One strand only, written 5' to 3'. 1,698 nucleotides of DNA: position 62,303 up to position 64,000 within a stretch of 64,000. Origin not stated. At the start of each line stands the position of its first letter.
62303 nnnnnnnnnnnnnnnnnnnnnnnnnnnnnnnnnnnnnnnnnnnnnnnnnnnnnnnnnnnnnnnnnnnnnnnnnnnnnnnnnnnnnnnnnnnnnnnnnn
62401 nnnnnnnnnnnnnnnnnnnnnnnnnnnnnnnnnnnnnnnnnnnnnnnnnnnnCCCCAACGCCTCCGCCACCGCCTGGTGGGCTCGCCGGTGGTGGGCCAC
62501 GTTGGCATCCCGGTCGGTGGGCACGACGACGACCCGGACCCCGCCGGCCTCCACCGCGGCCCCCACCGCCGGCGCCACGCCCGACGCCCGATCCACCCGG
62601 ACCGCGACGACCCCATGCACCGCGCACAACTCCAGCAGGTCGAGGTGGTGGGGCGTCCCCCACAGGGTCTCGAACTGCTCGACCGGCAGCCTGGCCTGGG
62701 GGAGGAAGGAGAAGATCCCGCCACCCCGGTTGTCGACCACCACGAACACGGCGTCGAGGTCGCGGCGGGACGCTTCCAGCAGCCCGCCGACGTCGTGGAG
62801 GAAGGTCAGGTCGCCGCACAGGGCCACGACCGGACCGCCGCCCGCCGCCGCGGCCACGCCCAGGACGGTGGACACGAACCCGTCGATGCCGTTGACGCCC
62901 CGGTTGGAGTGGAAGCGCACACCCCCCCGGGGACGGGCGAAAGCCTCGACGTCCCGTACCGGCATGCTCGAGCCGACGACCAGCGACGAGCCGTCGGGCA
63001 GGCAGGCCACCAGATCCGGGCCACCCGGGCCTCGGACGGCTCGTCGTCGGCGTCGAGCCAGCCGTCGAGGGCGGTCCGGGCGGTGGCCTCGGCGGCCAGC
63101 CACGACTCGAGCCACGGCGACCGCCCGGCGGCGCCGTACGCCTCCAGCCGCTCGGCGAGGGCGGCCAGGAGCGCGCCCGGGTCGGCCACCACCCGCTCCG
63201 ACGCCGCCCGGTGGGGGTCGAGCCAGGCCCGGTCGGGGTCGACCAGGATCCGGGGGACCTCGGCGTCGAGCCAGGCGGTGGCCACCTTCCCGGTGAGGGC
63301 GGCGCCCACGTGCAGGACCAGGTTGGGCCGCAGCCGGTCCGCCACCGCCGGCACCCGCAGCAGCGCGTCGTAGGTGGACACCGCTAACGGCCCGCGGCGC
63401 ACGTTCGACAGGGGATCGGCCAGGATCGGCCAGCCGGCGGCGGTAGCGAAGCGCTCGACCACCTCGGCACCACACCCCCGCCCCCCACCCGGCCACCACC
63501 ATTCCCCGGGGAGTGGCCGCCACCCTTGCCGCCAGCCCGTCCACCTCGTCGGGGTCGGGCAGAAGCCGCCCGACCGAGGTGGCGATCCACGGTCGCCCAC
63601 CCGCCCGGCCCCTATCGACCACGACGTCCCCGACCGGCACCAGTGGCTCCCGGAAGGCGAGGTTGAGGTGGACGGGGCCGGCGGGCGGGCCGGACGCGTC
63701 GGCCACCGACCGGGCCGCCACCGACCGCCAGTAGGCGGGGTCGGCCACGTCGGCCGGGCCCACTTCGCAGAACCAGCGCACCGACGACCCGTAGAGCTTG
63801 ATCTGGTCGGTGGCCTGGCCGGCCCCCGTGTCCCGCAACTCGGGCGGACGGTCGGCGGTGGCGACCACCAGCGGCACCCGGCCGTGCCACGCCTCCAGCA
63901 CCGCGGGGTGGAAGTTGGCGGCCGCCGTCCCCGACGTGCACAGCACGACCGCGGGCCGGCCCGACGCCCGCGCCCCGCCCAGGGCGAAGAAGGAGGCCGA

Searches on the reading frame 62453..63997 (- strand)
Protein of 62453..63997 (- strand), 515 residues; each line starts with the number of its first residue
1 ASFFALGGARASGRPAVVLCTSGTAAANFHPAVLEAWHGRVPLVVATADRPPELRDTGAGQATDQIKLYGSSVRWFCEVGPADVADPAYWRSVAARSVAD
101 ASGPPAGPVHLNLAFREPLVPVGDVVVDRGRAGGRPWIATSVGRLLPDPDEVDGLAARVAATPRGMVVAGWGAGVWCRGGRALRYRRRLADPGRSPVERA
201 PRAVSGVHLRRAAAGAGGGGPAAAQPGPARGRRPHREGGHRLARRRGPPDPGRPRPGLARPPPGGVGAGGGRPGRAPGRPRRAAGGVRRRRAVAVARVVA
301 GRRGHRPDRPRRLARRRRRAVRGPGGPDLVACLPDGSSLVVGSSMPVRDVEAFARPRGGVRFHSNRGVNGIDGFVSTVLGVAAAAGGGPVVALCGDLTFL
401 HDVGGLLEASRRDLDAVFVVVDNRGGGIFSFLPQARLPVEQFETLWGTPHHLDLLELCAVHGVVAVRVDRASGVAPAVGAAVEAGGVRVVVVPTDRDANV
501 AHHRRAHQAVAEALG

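Call 33: search_protein_families(library=pfam, proteins=[window:62453-63997:-], max_evalue=0.0001)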
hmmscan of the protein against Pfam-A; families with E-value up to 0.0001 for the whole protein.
window:62453-63997:- (515 aa): 2 families
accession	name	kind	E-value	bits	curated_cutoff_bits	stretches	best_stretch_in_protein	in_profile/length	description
PF02775.26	TPP_enzyme_C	-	1.1e-12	48.4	21.9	1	374-492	33-151/151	Thiamine pyrophosphate enzyme, C-terminal TPP binding domain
PF02776.23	TPP_enzyme_N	-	5.7e-12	45.9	26.8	1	1-67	51-118/119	Thiamine pyrophosphate enzyme, N-terminal TPP binding domain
